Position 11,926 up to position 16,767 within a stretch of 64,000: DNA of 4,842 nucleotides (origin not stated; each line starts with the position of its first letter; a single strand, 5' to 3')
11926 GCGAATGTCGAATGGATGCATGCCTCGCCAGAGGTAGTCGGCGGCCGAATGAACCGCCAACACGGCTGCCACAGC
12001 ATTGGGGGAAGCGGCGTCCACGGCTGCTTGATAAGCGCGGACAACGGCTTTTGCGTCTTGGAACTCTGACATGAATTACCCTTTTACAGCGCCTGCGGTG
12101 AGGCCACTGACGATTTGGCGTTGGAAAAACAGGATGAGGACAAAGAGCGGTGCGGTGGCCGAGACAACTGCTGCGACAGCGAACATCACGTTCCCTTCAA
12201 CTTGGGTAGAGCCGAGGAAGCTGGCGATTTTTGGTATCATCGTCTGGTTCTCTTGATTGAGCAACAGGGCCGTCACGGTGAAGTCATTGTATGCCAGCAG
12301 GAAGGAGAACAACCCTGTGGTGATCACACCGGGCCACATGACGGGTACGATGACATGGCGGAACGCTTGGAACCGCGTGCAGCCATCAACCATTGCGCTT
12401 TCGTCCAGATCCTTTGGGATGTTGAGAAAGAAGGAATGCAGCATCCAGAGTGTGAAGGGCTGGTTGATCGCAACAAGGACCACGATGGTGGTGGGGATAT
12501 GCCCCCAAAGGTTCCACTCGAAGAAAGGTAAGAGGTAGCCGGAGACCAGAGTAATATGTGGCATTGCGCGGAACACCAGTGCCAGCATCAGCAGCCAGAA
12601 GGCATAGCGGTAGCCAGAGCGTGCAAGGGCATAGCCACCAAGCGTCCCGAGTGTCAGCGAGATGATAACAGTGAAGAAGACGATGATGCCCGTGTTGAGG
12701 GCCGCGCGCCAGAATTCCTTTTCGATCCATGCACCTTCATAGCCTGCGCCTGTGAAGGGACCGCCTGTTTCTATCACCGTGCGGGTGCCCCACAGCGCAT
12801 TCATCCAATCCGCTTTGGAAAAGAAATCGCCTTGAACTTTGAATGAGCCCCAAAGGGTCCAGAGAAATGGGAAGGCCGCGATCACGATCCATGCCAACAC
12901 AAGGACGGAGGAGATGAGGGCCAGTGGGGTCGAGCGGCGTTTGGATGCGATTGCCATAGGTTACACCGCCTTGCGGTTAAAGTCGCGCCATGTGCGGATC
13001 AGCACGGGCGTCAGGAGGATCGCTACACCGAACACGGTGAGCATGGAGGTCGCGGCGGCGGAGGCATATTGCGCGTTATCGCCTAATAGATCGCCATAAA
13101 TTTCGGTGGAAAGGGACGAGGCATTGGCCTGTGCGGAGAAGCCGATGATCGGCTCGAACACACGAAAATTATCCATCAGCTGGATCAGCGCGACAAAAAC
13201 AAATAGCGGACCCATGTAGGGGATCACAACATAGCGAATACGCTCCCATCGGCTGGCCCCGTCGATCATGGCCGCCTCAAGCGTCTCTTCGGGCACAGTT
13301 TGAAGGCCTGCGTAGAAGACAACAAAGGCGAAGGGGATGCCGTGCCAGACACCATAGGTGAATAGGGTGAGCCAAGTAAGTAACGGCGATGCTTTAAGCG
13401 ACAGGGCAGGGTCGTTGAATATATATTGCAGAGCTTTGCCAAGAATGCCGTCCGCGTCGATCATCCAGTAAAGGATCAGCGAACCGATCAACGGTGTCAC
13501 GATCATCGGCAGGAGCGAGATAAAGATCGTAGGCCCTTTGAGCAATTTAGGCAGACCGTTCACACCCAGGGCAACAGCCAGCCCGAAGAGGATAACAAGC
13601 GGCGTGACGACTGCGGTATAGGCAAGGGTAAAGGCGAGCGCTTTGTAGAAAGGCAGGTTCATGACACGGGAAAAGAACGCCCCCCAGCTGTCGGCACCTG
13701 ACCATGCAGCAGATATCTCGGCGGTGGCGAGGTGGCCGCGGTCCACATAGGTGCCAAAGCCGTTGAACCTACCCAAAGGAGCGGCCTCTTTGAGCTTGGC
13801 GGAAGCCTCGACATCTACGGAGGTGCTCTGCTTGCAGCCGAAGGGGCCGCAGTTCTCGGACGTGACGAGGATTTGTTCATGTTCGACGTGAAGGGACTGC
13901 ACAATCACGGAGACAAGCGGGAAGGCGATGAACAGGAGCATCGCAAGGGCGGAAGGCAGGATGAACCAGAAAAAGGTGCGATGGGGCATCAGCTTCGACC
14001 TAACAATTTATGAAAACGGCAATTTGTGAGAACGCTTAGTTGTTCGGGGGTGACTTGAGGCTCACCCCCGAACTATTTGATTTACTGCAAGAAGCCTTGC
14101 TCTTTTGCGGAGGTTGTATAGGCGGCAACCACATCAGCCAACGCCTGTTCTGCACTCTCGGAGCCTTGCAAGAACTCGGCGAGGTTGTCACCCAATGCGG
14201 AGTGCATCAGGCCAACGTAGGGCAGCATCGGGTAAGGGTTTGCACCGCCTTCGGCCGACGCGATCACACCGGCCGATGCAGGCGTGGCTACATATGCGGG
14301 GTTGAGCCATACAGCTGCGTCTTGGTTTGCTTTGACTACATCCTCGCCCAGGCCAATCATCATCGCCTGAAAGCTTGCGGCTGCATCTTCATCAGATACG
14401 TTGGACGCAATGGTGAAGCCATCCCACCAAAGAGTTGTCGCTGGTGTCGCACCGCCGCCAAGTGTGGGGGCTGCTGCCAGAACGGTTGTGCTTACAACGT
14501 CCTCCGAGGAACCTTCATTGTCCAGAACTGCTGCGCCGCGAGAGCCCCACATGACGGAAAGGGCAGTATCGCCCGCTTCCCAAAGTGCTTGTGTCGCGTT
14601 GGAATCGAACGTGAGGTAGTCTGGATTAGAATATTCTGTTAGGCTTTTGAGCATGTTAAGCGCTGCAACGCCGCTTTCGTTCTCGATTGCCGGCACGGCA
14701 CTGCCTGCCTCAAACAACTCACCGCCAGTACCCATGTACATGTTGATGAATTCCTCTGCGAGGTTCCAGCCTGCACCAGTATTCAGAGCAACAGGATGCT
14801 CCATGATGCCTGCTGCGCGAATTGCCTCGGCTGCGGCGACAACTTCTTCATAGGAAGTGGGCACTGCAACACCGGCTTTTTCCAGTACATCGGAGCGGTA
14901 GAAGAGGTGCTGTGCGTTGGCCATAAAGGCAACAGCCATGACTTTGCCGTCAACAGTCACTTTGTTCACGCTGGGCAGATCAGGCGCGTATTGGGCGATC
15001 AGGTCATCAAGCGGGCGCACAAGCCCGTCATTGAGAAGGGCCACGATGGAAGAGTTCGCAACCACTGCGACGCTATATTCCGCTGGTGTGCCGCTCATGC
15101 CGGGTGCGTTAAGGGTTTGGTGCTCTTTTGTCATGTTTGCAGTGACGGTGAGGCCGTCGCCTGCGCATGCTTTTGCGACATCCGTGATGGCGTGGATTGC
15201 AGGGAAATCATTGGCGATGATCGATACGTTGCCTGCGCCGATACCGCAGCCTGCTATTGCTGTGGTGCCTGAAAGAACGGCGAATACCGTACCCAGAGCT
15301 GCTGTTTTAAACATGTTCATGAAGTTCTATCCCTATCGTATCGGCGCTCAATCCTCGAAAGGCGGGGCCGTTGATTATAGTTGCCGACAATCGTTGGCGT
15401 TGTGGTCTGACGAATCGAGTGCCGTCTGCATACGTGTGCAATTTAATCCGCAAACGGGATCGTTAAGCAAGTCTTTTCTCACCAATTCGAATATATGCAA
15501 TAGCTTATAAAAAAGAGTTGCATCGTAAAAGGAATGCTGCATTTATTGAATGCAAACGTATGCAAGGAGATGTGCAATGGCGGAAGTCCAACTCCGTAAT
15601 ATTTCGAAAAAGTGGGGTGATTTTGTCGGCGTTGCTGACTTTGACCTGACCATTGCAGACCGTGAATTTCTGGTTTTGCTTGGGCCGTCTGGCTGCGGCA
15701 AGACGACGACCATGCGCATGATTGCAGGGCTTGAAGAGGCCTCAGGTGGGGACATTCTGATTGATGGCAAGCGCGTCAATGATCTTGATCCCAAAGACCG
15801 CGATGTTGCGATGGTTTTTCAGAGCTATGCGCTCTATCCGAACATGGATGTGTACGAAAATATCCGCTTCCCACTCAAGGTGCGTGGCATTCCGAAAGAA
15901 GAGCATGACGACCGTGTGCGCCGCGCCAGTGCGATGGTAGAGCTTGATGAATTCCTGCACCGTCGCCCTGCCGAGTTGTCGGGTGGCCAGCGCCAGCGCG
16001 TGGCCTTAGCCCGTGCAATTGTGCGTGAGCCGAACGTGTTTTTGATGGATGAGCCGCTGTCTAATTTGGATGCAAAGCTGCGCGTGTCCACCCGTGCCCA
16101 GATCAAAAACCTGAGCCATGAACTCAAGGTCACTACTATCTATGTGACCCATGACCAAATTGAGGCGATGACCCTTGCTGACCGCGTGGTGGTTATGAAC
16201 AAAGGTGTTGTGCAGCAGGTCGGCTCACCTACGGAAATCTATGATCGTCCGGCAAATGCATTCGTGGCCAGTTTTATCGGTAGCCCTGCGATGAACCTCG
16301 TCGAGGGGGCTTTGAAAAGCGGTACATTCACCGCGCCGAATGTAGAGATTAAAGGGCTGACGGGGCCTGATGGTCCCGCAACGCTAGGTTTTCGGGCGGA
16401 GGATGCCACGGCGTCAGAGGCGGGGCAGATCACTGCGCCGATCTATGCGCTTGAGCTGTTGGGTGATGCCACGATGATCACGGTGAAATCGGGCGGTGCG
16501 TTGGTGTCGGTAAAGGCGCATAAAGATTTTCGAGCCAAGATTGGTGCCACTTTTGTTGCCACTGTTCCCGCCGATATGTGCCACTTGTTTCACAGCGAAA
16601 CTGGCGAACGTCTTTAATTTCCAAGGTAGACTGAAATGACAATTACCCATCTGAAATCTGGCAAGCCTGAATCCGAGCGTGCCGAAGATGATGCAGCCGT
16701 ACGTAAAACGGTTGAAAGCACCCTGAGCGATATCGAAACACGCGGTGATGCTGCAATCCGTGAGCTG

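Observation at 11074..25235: Orphan LacI-regulated catabolic pathway: CUT1 importer + HisD/HpsN-like dehydrogenase + 3 SnoaL proteins + MetE-like enzyme + aldolase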

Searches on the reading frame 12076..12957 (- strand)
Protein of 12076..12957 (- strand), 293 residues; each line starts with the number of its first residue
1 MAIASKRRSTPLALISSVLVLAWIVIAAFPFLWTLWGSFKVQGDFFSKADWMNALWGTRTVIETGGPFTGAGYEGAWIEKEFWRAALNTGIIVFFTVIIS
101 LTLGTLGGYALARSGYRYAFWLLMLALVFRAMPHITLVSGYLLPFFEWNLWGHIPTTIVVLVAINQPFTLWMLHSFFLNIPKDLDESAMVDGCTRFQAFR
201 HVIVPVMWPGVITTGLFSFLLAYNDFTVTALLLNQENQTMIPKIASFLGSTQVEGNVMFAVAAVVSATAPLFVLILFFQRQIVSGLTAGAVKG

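Call 3: search_protein_families(library=pfam, proteins=[window:12076-12957:-])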
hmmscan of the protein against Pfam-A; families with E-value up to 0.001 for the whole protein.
window:12076-12957:- (293 aa): 1 family
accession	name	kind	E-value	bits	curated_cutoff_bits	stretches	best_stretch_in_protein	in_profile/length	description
PF00528.27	BPD_transp_1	-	7.1e-17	62.2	26.4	1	104-283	1-179/184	Binding-protein-dependent transport system inner membrane component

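Call 70: search_protein_families(library=ncbifam, proteins=[window:12076-12957:-], max_evalue=0.00001)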
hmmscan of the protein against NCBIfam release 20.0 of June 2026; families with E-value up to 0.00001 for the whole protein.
window:12076-12957:- (293 aa): 11 families
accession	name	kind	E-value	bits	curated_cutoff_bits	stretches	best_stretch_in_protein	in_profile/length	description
NF008231.0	PRK10998.1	equivalog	2.1e-20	73.5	261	1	15-293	15-296/296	maltose ABC transporter permease MalG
NF040932.1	ABC_arch_GlcU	equivalog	1.2e-18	67.8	340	1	80-288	56-266/272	glucose ABC transporter permease GlcU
NF007047.0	PRK09500.1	equivalog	3.5e-09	36.6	326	1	68-264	42-236/257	spermidine/putrescine ABC transporter permease PotC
TIGR02141.1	modB_ABC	equivalog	3.3e-08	33.4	182.6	1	94-269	8-198/208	molybdate ABC transporter permease subunit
TIGR02139.1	permease_CysT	equivalog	4.1e-08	33.1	246.1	1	158-268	136-243/265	sulfate ABC transporter permease subunit CysT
NF008210.0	PRK10973.1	equivalog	2e-07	31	297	1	80-287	71-277/281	sn-glycerol-3-phosphate ABC transporter permease UgpE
NF007044.0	PRK09497.1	equivalog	6.1e-07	29.2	348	1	157-246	153-242/285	spermidine/putrescine ABC transporter permease PotB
NF011624.0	PRK15050.1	equivalog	1.2e-06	27.9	247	1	162-265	169-270/297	2-aminoethylphosphonate ABC transporter permease subunit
NF008049.0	PRK10782.1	subfamily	4.5e-06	26.5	212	1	79-215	10-150/217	methionine ABC transporter permease MetI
TIGR03226.1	PhnU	equivalog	6.9e-06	25.7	283.45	1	159-260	184-282/311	2-aminoethylphosphonate ABC transporter permease subunit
TIGR01581.1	Mo_ABC_porter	hypoth_equivalog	7.7e-06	25.6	210.3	1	141-267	87-219/225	ABC transporter permease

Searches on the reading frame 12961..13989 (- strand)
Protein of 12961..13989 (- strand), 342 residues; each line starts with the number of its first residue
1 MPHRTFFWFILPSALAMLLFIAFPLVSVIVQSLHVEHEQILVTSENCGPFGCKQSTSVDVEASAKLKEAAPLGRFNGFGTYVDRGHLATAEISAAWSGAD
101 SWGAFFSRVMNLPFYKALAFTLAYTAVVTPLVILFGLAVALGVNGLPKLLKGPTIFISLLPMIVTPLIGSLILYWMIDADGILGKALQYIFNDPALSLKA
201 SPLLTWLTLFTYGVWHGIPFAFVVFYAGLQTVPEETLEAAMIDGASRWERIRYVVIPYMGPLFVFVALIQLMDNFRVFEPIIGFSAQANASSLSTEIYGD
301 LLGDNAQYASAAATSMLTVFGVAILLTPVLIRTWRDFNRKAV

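Call 3: search_protein_families(library=pfam, proteins=[window:12961-13989:-])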
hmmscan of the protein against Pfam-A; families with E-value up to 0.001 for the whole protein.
window:12961-13989:- (342 aa): 1 family
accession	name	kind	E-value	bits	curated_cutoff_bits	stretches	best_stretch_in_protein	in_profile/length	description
PF00528.27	BPD_transp_1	-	1.1e-10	41.9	26.4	1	133-321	2-168/184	Binding-protein-dependent transport system inner membrane component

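Call 70: search_protein_families(library=ncbifam, proteins=[window:12961-13989:-], max_evalue=0.00001)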
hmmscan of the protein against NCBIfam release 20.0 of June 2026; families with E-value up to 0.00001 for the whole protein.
window:12961-13989:- (342 aa): 6 families
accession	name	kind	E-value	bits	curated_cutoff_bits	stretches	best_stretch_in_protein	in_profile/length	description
NF007852.0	PRK10561.1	equivalog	8.8e-13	48.7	335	1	96-330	53-284/295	sn-glycerol-3-phosphate ABC transporter permease UgpA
NF040931.1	ABC_arch_GlcT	equivalog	8.2e-10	38.8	360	1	118-328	51-266/278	glucose ABC transporter permease GlcT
TIGR02140.1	permease_CysW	equivalog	2e-07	30.7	329.1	1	103-328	34-252/261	sulfate ABC transporter permease subunit CysW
TIGR01581.1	Mo_ABC_porter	hypoth_equivalog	4.7e-07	29.5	210.3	1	104-325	9-224/225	ABC transporter permease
NF040932.1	ABC_arch_GlcU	equivalog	3.2e-06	27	340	1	218-332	145-262/272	glucose ABC transporter permease GlcU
NF007044.0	PRK09497.1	equivalog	6.5e-06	25.8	348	1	106-340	53-281/285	spermidine/putrescine ABC transporter permease PotB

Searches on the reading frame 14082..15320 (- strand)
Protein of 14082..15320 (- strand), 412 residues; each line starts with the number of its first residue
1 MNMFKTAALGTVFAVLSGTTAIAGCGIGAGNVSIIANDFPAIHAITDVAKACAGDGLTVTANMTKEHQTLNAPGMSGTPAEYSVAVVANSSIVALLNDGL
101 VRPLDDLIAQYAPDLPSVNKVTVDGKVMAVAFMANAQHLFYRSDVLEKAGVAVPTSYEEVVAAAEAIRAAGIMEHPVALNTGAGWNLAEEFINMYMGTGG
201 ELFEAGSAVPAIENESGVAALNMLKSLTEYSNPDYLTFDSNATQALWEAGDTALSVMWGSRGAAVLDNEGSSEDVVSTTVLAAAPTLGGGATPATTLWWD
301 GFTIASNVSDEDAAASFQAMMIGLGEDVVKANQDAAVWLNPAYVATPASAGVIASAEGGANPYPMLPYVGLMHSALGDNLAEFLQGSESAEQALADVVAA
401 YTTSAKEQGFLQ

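Call 3: search_protein_families(library=pfam, proteins=[window:14082-15320:-])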
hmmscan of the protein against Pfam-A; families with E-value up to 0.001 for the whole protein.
window:14082-15320:- (412 aa): 1 family
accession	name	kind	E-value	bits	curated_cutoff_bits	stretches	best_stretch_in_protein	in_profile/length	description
PF01547.30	SBP_bac_1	-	5.6e-18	66.4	26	1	80-321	49-300/307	Bacterial extracellular solute-binding protein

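Call 5: search_protein_families(library=ncbifam, proteins=[window:14082-15320:-], max_evalue=0.01)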
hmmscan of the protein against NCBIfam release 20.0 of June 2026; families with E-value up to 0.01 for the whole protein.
window:14082-15320:- (412 aa): 3 families
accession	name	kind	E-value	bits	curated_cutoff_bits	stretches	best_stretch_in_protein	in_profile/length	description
TIGR03851.1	chitin_NgcE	equivalog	1.5e-05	24.2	399.65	1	119-251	145-281/450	N-acetylglucosamine/diacetylchitobiose ABC transporter substrate-binding protein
NF008211.0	PRK10974.1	equivalog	0.0014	17.3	411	1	109-255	120-269/439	sn-glycerol-3-phosphate ABC transporter substrate-binding protein UgpB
TIGR03850.1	bind_CPR_0540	equivalog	0.0058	15.3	299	0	124-173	148-197/437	carbohydrate ABC transporter substrate-binding protein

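Call 28: search_solved_structures(query=window:14082-15320:-, max_evalue=0.01)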
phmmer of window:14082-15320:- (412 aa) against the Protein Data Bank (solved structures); distinct sequences matched with E-value up to 0.01: 40.
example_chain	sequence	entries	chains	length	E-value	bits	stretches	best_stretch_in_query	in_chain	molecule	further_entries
5iai_A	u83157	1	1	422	2.3e-10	43.4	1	124-318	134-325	Sugar ABC transporter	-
6dtq_A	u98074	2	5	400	2.4e-09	40.1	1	117-330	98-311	maltose-binding protein MalE3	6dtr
7nbz_A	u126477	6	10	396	4.7e-09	39.1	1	110-352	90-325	Sulfoquinovosyl binding protein | Sulfoquinovosyl glycerol-binding protein SmoF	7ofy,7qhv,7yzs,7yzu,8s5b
4r2f_A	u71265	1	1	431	6.7e-09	38.6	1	125-325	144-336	Extracellular solute-binding protein family 1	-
7eho_A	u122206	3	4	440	1.2e-08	37.8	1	98-315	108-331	Chitin oligosaccharide binding protein NagB2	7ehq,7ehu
4rya_A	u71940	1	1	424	1.5e-08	37.4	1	82-340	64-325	ABC transporter substrate binding protein (Sorbitol)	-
3zkk_A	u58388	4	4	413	1.5e-06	30.9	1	94-190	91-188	XOS BINDING PROTEIN | PUTATIVE SUGAR TRANSPORTER SOLUTE-BINDING PROTEIN | SUGAR TRANSPORTER SOLUTE-BINDING PROTEIN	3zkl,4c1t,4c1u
3jzj_A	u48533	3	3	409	2e-06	30.4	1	74-256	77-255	Acarbose/maltose binding protein GacH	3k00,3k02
3k01_A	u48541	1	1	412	2.2e-06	30.3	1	74-256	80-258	Acarbose/maltose binding protein GacH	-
1eu8_A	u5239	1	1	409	2.4e-06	30.2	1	92-393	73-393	TREHALOSE/MALTOSE BINDING PROTEIN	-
7c0r_A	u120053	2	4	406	3.4e-06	29.7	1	84-171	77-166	Sugar ABC transporter, periplasmic sugar-binding protein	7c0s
7c1b_A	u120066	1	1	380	5.2e-06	29.1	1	88-171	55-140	Sugar ABC transporter, periplasmic sugar-binding protein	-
7c0t_A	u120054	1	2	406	8.4e-06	28.4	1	91-171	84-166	Sugar ABC transporter, periplasmic sugar-binding protein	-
7c14_A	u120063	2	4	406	8.6e-06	28.4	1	91-171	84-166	Sugar ABC transporter, periplasmic sugar-binding protein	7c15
7c0y_A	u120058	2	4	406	9.1e-06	28.3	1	91-171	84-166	Sugar ABC transporter, periplasmic sugar-binding protein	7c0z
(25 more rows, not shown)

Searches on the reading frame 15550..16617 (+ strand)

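Call 3: search_protein_families(library=pfam, proteins=[window:15550-16617:+])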
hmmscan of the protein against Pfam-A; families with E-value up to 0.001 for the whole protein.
window:15550-16617:+ (355 aa): 3 families
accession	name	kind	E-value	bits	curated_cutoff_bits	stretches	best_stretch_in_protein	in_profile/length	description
PF00005.33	ABC_tran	-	1.8e-33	116.5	25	1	30-170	3-136/137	ABC transporter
PF02463.25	SMC_N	-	1.8e-05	24.7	40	1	77-219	114-217/220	RecF/RecN/SMC N terminal domain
PF17912.7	OB_MalK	-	0.00059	21.1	27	0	244-285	1-52/53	MalK OB fold domain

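Call 70: search_protein_families(library=ncbifam, proteins=[window:15577-16617:+], max_evalue=0.00001)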
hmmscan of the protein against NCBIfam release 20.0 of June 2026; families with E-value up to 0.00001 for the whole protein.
window:15577-16617:+ (346 aa): 183 families (the best 25 are shown)
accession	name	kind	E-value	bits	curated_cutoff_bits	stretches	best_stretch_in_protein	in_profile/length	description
NF008653.0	PRK11650.1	subfamily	1.1e-133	445.8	432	1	1-345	1-354/357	sn-glycerol-3-phosphate ABC transporter ATP-binding protein UgpC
NF008233.0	PRK11000.1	equivalog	2e-109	365.8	568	1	1-341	1-356/369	maltose/maltodextrin ABC transporter ATP-binding protein MalK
TIGR03265.1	PhnT2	equivalog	8.6e-97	324.5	457.7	1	3-304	4-311/353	putative 2-aminoethylphosphonate ABC transporter ATP-binding protein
NF006987.0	PRK09452.1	equivalog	6.5e-95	318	482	1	4-243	18-255/378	spermidine/putrescine ABC transporter ATP-binding protein PotA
NF040933.2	ABC_arch_GlcV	equivalog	9.9e-93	310.8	450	1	3-284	2-293/357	glucose ABC transporter ATP-binding protein GlcV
NF043075.1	MMSYN1_0197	equivalog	5.4e-90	301.8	550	1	4-246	3-243/341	spermidine/putrescine ABC transporter ATP-binding protein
TIGR01187.1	potA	subfamily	2.2e-87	293.2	355.6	1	34-239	1-206/325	polyamine ABC transporter ATP-binding protein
NF008513.0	PRK11432.1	equivalog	2.9e-87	292.9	496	1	4-304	7-312/351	ferric ABC transporter ATP-binding protein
TIGR00968.1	3a0106s01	subfamily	8.8e-82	274.2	342.75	1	5-236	2-233/237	sulfate ABC transporter ATP-binding protein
NF040840.2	tungstate_WtpC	equivalog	5.6e-81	272.5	440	1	4-313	2-308/347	tungstate ABC transporter ATP-binding protein WtpC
NF008621.0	PRK11607.1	equivalog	1.1e-73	248.2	613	1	5-249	21-263/377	putrescine ABC transporter ATP-binding subunit PotG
TIGR03258.1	PhnT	equivalog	4.4e-73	246.4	499.15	1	4-238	9-244/359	2-aminoethylphosphonate ABC transport system ATP-binding subunit PhnT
NF008105.0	PRK10851.1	equivalog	1.5e-71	241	502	1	4-253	3-254/362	sulfate/thiosulfate ABC transporter ATP-binding protein CysA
TIGR01186.1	proV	subfamily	3.3e-70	237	326.6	1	12-239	2-235/363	betaine/proline/choline family ABC transporter ATP-binding protein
TIGR03415.1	ABC_choXWV_ATP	equivalog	5.5e-56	190.2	483.75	1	8-235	29-266/382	choline ABC transporter ATP-binding protein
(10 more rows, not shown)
